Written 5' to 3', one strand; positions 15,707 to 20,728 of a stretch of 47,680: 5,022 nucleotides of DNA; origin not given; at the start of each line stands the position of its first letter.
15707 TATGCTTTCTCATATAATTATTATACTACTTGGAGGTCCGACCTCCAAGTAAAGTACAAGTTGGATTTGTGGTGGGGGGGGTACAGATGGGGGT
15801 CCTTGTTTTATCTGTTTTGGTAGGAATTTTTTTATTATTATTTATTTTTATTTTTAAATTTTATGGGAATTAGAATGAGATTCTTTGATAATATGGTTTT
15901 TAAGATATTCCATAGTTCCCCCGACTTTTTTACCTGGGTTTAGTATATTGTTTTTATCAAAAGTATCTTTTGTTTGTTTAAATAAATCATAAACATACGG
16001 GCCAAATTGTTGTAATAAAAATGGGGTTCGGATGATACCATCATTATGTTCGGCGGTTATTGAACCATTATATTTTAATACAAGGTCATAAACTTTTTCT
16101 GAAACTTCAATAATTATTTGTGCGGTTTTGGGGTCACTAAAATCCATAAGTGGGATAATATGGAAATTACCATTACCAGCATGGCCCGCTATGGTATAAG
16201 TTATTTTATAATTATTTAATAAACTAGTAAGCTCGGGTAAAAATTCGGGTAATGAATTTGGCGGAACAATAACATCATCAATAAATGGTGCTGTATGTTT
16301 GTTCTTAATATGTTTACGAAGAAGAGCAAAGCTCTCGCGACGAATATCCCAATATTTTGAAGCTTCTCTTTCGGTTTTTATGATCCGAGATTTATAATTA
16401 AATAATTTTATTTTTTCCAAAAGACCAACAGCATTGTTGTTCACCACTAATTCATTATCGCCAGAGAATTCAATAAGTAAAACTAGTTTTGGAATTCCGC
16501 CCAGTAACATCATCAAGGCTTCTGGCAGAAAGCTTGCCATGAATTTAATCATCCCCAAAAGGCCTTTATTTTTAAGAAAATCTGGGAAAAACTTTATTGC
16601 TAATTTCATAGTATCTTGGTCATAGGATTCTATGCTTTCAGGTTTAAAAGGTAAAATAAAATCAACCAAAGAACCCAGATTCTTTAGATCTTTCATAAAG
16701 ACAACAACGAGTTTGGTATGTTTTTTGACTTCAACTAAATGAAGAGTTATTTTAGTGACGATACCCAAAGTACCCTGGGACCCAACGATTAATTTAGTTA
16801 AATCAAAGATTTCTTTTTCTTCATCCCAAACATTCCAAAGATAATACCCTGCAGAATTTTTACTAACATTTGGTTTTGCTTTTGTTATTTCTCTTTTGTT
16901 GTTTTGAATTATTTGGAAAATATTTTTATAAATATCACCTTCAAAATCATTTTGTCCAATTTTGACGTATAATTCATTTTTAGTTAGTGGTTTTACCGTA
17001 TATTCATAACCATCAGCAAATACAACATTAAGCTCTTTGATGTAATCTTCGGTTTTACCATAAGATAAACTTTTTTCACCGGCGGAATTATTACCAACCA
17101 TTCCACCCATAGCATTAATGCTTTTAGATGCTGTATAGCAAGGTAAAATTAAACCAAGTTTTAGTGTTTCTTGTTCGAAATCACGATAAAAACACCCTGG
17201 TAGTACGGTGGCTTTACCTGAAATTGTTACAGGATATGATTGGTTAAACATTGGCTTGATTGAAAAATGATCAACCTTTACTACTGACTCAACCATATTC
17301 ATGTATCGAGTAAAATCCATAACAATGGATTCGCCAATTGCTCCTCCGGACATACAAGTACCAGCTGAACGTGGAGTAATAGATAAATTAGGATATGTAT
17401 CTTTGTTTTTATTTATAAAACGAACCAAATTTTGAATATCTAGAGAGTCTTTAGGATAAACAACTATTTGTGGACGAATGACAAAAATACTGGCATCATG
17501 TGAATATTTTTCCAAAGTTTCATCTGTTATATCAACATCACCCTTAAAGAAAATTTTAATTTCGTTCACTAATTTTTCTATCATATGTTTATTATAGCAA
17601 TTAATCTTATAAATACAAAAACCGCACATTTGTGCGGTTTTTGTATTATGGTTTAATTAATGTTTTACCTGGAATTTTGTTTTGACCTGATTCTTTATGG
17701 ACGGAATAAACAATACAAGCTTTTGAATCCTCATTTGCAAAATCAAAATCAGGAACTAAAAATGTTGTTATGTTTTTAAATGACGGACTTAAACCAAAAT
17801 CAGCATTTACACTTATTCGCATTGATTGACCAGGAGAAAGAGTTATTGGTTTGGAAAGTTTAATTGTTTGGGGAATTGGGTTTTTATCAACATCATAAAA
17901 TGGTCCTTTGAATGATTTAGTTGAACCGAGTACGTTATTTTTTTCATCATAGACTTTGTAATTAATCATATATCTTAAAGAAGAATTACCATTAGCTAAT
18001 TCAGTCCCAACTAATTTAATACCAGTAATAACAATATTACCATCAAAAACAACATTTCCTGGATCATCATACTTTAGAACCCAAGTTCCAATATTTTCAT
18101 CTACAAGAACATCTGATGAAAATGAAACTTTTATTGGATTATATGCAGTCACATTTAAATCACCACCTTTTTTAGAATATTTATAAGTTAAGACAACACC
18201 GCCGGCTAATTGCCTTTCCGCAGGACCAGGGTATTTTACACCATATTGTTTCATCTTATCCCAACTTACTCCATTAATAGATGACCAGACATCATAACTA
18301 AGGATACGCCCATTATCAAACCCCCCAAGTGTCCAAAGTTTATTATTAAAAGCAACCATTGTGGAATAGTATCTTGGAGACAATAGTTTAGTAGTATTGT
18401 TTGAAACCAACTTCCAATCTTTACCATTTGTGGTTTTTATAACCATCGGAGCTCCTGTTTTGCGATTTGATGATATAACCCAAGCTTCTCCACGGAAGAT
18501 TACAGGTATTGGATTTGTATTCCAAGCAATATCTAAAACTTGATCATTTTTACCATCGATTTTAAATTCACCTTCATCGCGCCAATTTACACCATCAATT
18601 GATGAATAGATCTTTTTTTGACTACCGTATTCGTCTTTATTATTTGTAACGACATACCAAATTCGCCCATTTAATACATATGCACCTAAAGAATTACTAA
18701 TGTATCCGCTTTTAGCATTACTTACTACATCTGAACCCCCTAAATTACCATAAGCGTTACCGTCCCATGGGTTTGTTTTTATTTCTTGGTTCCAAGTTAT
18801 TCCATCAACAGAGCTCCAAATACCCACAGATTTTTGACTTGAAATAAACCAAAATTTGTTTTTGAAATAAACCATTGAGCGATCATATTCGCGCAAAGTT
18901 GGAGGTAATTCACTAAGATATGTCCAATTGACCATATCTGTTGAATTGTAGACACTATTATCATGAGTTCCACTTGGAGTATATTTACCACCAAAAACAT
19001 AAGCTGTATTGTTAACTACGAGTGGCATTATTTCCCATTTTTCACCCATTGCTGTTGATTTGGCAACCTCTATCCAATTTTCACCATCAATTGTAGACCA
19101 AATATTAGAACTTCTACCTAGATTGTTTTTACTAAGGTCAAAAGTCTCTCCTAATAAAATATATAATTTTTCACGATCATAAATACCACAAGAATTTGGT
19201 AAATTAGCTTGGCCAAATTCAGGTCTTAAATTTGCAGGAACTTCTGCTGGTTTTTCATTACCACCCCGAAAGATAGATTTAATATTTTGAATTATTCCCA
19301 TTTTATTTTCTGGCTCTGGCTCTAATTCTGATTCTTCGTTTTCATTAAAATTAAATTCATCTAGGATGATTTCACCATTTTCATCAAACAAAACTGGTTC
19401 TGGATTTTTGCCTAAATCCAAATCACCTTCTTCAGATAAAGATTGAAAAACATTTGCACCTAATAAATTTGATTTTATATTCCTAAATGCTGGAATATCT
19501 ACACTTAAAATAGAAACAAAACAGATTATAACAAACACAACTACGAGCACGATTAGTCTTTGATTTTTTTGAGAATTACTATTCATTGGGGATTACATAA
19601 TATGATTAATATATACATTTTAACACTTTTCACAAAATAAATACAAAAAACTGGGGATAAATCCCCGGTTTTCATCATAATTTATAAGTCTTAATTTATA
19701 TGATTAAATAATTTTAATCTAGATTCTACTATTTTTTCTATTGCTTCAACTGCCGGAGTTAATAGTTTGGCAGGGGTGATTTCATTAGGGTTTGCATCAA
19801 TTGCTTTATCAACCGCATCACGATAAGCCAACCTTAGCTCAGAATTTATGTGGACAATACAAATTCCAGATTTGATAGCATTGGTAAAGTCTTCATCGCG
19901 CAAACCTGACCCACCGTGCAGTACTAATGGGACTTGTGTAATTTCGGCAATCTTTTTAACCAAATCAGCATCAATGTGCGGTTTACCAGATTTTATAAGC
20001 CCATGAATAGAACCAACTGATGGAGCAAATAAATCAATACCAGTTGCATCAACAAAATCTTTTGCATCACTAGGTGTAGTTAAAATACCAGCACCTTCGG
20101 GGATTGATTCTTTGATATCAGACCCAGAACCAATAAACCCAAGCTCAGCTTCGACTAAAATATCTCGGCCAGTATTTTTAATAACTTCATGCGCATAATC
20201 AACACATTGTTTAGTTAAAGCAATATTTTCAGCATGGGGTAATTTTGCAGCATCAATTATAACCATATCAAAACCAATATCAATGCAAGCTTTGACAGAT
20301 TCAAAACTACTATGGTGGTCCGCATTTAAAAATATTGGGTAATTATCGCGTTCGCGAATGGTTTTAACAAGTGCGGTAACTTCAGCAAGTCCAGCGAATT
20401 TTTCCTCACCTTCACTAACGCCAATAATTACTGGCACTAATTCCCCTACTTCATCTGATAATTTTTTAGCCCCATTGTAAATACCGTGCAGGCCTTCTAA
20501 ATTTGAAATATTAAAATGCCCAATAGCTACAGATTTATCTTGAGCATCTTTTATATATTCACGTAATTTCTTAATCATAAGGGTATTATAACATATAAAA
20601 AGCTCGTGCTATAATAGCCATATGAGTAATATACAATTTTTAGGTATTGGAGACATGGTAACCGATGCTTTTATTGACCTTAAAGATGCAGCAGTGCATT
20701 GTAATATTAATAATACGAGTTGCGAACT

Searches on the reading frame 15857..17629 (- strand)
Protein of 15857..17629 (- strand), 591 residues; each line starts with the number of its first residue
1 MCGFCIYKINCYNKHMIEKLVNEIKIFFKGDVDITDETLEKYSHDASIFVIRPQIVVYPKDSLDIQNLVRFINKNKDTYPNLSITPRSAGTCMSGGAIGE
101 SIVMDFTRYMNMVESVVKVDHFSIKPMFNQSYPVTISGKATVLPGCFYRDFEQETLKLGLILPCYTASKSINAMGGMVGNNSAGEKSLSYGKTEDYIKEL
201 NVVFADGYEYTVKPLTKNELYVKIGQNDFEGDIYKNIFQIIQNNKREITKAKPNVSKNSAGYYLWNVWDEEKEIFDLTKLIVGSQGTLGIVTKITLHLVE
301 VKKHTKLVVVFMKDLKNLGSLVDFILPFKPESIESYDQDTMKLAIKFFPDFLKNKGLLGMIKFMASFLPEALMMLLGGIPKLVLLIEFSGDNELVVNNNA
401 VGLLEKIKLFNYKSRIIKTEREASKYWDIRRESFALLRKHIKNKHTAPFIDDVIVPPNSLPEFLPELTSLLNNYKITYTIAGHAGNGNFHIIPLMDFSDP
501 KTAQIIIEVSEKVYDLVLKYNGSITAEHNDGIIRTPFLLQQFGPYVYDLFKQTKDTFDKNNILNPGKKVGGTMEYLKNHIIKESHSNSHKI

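Call 13: search_protein_families(library=pfam, proteins=[window:15857-17629:-], max_evalue=0.01)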
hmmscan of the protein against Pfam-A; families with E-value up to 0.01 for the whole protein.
window:15857-17629:- (591 aa): 2 families
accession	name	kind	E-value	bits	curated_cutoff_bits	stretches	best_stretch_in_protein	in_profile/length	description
PF02913.24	FAD-oxidase_C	-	3.6e-42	145.2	21.2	1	303-567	3-247/248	FAD linked oxidases, C-terminal domain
PF01565.28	FAD_binding_4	-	3.9e-20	72.4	26.4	1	53-208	1-134/139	FAD binding domain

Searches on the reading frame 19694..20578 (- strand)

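Call 13: search_protein_families(library=pfam, proteins=[window:19694-20578:-], max_evalue=0.01)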
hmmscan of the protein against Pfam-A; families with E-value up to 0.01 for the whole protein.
window:19694-20578:- (295 aa): 3 families
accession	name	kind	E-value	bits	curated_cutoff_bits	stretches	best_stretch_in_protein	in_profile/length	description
PF01116.26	F_bP_aldolase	-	1.4e-71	241.7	25.5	1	4-293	2-274/277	Fructose-bisphosphate aldolase class-II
PF02581.23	TMP-TENI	-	0.0029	17.5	27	0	188-240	121-172/180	Thiamine monophosphate synthase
PF05889.19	SepSecS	-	0.0066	15.6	21.1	0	75-134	98-152/389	O-phosphoseryl-tRNA(Sec) selenium transferase, SepSecS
